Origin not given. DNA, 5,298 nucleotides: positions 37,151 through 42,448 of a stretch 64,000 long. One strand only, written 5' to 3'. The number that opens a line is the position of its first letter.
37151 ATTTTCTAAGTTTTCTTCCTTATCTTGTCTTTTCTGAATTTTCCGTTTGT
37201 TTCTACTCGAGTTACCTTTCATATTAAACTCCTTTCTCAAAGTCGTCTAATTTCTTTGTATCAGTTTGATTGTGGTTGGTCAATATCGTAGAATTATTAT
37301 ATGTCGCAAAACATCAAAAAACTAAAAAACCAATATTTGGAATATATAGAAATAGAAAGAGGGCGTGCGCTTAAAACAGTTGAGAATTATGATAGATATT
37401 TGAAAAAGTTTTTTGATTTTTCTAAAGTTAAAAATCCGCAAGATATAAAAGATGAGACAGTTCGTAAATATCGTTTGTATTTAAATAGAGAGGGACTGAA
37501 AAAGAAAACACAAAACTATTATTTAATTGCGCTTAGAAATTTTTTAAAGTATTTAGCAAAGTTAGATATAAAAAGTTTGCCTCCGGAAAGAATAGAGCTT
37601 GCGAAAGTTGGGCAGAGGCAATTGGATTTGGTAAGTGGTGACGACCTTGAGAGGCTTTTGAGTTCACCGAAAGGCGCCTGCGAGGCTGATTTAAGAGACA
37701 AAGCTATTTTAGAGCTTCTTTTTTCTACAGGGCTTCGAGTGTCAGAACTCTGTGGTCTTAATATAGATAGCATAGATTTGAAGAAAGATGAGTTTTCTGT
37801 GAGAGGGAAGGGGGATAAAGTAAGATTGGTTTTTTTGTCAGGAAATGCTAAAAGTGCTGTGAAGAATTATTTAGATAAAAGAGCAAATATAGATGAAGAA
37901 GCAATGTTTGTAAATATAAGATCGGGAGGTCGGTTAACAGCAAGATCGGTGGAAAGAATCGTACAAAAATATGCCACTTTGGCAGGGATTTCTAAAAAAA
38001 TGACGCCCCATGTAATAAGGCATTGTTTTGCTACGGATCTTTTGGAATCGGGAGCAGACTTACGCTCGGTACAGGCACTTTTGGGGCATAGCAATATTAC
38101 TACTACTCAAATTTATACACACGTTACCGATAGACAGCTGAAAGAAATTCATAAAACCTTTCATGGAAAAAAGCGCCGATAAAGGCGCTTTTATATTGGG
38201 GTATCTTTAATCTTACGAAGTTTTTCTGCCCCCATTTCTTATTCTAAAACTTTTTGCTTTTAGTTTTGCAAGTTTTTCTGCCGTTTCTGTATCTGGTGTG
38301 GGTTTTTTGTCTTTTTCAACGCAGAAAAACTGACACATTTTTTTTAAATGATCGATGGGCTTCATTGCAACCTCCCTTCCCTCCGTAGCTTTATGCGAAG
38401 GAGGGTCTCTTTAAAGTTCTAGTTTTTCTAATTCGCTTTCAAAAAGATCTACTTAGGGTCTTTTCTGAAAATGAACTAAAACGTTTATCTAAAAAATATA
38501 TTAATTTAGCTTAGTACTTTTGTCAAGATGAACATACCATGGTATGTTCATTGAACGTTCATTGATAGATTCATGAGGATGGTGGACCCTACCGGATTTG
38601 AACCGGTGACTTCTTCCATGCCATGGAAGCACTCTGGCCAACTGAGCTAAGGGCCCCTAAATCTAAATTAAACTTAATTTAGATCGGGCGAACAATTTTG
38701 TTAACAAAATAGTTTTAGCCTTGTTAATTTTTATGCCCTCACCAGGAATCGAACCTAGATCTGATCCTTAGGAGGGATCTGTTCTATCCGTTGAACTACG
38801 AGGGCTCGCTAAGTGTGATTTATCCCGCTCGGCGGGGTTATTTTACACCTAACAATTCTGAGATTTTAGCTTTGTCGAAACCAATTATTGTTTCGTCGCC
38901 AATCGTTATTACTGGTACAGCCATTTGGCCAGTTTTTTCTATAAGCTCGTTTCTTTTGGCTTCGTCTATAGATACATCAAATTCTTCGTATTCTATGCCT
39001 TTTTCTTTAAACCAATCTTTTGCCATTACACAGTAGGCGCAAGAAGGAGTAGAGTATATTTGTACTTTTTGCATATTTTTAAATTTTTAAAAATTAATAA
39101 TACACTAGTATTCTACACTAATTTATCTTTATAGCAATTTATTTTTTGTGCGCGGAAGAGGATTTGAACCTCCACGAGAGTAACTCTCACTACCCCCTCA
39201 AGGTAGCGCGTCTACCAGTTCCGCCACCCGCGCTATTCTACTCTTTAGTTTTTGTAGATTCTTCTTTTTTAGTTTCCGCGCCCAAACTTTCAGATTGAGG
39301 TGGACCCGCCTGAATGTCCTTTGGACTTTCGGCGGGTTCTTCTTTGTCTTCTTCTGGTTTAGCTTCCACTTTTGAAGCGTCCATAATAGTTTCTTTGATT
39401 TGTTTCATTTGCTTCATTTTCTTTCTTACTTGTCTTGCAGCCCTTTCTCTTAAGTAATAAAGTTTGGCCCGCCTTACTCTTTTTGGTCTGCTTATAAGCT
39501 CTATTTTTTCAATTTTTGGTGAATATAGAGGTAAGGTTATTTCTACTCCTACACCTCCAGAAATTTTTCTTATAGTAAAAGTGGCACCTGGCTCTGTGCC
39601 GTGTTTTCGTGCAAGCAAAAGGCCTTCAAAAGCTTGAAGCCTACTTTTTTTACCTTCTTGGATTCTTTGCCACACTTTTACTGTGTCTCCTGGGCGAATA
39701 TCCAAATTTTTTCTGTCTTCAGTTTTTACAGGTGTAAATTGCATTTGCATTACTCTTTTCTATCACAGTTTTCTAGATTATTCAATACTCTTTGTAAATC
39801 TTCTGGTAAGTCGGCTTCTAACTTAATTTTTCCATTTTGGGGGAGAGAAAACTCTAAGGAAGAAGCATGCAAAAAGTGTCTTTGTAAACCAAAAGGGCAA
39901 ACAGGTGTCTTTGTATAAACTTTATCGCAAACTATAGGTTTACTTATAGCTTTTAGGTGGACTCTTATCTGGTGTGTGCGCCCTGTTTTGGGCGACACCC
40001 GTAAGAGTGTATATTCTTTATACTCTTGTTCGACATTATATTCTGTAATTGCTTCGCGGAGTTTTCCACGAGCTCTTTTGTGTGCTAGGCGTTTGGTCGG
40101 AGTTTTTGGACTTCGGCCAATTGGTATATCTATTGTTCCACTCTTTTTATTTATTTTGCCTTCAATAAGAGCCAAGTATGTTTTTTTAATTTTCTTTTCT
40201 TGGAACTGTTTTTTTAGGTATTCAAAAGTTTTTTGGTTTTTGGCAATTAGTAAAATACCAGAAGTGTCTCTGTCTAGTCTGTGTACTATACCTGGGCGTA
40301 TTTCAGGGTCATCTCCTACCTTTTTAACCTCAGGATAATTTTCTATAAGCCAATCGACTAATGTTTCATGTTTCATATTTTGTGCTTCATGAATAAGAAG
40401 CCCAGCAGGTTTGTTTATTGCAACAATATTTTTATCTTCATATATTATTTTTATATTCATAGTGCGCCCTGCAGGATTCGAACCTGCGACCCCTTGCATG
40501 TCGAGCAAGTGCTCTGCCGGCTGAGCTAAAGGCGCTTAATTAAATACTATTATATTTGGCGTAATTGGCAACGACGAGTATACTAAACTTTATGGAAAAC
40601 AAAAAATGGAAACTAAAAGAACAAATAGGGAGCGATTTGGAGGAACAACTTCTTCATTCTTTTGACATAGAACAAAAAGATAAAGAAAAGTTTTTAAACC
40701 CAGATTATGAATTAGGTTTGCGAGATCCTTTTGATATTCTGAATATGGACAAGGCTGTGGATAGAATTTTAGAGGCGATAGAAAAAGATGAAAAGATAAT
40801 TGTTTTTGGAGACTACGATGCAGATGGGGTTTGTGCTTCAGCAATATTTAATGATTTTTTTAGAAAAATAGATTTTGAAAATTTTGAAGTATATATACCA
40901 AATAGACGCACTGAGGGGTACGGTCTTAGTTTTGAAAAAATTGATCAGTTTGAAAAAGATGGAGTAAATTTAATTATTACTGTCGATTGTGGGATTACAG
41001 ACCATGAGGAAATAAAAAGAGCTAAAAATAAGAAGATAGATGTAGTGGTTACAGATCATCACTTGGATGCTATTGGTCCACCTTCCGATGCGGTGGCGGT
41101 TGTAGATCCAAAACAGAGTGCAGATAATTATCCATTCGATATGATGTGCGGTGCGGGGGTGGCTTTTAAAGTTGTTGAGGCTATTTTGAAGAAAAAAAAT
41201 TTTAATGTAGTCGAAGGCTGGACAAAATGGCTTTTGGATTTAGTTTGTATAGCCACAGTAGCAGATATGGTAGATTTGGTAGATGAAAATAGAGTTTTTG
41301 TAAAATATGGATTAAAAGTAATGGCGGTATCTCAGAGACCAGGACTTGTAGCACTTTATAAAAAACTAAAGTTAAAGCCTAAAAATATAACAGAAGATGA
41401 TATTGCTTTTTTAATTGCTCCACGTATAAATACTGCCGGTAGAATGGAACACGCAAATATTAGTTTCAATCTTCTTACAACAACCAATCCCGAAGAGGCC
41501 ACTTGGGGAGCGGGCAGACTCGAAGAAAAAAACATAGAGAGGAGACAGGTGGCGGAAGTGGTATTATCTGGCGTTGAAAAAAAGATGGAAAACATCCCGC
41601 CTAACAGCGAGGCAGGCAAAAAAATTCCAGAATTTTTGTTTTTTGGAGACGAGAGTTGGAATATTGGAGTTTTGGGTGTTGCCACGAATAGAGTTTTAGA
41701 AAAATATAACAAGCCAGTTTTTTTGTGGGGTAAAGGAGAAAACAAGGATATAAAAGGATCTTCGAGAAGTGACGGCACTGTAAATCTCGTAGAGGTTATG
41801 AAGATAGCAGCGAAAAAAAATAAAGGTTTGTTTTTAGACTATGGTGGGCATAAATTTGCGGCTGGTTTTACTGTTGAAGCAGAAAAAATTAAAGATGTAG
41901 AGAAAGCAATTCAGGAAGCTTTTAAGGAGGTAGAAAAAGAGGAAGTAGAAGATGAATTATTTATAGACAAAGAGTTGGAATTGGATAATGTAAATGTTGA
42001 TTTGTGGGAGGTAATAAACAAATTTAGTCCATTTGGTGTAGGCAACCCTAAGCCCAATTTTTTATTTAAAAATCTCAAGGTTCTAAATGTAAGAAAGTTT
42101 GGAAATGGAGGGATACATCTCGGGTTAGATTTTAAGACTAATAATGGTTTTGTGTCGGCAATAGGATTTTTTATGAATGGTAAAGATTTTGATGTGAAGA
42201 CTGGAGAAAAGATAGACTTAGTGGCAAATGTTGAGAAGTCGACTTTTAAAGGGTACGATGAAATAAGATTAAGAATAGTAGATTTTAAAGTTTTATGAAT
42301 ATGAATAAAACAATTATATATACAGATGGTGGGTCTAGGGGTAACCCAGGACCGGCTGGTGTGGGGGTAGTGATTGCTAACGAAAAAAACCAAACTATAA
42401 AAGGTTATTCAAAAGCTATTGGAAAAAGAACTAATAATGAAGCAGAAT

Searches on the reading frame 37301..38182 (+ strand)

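Call 20: search_protein_families(library=pfam, proteins=[window:37301-38182:+], max_evalue=0.001)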
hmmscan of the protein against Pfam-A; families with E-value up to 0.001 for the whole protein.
window:37301-38182:+ (293 aa): 4 families
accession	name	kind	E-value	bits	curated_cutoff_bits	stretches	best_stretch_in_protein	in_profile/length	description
PF00589.27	Phage_integrase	-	2.6e-45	154.7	27.1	1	113-277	5-170/172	Phage integrase family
PF02899.23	Phage_int_SAM_1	-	1e-14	55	22.3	1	10-86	2-80/83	Phage integrase, N-terminal SAM-like domain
PF13495.12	Phage_int_SAM_4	-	1e-08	35.9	27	1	10-90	3-83/85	Phage integrase, N-terminal SAM-like domain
PF13102.12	Phage_int_SAM_5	-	9.5e-07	29.6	22.3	1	12-88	6-85/98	Phage integrase SAM-like domain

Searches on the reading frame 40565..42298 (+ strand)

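Call 5: search_protein_families(library=pfam, proteins=[window:40565-42298:+], max_evalue=0.01)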
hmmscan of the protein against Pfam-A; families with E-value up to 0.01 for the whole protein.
window:40565-42298:+ (577 aa): 3 families
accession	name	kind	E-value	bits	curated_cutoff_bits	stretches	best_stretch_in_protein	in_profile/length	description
PF01368.27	DHH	-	9.9e-26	90.9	28.1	1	77-231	1-125/125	DHH family, N-terminal domain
PF17768.7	RecJ_OB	-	3.4e-23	82.2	27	1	467-573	1-107/107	RecJ OB domain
PF02272.25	DHHA1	-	1.9e-16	60.8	25.9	1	362-455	10-102/102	DHHA1 domain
